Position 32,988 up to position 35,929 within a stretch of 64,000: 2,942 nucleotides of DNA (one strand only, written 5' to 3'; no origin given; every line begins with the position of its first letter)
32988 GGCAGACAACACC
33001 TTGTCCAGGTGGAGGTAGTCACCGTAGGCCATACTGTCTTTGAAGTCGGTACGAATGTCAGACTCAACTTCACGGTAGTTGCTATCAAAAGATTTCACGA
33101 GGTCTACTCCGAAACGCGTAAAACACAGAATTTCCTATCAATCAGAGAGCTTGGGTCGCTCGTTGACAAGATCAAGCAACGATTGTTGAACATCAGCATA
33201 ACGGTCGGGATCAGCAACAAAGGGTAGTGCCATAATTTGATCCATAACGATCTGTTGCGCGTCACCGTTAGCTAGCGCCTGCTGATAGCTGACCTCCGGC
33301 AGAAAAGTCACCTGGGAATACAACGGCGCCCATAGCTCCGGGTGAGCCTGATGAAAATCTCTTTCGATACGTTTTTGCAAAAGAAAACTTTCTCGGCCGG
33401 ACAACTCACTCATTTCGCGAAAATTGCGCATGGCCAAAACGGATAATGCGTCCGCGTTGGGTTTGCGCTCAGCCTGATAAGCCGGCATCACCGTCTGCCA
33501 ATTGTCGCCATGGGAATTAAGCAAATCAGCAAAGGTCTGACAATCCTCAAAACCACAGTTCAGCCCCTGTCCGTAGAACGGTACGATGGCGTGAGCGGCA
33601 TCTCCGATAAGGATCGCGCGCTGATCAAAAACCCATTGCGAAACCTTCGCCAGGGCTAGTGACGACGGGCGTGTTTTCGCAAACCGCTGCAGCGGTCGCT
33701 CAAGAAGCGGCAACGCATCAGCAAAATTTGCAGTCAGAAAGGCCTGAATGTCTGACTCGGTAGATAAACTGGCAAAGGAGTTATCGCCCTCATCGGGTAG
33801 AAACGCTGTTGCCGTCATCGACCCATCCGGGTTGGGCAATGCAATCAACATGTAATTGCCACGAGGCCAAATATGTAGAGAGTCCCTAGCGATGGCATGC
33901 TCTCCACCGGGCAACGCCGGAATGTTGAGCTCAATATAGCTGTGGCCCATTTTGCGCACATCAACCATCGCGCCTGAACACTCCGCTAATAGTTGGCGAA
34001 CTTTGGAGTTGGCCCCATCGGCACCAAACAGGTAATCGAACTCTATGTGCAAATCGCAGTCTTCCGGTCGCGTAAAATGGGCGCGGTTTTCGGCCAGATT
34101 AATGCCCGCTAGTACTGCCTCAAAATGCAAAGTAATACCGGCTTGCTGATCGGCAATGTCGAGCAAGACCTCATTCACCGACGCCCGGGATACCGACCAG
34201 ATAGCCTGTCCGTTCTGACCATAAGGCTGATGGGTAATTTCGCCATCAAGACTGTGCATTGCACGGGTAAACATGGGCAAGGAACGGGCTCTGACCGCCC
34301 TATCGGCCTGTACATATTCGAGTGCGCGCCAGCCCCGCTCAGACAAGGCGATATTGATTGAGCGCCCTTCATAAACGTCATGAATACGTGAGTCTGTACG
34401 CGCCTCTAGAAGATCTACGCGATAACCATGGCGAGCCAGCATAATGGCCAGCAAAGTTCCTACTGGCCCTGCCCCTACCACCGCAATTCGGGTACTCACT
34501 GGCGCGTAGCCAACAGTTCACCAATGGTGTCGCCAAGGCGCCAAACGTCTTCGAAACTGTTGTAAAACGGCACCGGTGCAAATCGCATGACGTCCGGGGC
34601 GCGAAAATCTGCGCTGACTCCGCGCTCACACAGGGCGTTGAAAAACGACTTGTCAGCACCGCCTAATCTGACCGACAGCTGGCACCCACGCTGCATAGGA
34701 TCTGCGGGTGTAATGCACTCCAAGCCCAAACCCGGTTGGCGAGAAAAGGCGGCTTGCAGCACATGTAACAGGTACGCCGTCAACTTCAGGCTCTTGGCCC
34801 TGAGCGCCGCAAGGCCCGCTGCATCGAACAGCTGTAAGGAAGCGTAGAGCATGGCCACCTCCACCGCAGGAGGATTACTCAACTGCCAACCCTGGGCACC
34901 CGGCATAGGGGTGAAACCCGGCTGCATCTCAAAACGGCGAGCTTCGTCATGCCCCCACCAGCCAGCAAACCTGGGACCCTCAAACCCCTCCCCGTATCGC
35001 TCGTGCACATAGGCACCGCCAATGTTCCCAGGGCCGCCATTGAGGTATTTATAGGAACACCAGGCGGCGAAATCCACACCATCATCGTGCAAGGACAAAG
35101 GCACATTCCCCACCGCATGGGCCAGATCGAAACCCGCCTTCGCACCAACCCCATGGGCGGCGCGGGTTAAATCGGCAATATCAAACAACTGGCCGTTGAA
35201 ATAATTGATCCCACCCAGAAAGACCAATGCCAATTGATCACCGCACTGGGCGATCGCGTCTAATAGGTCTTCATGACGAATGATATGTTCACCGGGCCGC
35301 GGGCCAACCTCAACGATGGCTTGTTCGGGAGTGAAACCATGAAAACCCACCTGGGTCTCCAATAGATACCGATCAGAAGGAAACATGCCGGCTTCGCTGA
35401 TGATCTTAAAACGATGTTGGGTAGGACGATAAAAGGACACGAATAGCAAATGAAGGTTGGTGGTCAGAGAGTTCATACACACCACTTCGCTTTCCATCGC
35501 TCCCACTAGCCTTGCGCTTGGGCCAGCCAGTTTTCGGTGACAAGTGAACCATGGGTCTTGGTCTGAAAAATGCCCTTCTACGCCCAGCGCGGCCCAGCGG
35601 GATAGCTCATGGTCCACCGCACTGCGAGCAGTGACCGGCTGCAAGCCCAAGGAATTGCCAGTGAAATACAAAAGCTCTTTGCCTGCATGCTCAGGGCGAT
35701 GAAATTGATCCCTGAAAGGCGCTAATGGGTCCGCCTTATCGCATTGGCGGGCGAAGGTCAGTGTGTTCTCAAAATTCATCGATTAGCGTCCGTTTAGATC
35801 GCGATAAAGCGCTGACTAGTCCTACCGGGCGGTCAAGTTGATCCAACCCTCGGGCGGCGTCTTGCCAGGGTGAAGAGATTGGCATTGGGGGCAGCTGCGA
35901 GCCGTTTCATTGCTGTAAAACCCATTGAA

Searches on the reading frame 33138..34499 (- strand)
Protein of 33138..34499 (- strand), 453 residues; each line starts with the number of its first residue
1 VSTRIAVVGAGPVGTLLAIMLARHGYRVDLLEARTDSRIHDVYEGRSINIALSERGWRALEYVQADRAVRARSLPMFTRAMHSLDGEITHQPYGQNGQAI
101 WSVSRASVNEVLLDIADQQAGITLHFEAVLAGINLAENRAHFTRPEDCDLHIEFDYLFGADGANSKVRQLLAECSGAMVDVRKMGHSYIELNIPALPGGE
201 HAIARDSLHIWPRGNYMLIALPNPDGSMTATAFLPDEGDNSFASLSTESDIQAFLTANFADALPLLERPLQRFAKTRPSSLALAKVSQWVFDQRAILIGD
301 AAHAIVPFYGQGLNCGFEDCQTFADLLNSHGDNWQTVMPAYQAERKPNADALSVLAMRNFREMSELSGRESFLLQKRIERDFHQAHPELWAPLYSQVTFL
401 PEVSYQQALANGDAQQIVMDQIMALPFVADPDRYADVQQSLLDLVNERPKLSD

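Call 100: search_protein_families(library=pfam, proteins=[window:33138-34499:-], max_evalue=0.00001)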
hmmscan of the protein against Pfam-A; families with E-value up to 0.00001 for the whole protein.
window:33138-34499:- (453 aa): 2 families
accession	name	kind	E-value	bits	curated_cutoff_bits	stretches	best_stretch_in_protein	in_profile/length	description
PF01494.25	FAD_binding_3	-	9.9e-22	78.1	22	1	3-352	2-345/349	FAD binding domain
PF01266.30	DAO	-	2.2e-07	31.2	27.9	0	4-34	1-31/353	FAD dependent oxidoreductase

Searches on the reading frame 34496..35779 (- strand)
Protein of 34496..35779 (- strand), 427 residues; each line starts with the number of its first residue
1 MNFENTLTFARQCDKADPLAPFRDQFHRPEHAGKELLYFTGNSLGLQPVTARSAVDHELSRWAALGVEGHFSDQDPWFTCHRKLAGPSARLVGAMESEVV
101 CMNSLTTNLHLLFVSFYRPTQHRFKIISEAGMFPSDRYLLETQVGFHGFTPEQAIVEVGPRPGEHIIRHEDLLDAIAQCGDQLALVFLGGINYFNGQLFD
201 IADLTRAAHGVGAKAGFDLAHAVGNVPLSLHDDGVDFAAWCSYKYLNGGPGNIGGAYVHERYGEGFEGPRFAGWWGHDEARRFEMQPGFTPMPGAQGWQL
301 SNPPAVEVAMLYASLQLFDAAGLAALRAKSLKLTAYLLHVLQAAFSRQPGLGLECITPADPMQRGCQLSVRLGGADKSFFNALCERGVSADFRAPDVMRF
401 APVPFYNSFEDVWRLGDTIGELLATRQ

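Call 100: search_protein_families(library=pfam, proteins=[window:34496-35779:-], max_evalue=0.00001)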
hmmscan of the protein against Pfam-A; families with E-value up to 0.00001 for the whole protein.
window:34496-35779:- (427 aa): 2 families
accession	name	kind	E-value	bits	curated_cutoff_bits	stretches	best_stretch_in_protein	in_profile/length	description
PF22580.2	KYNU_C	-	1.2e-25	89.8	27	1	326-416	1-87/90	Kynureninase C-terminal domain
PF00266.25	Aminotran_5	-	4.3e-09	36.2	21.5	1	175-343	132-293/371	Aminotransferase class-V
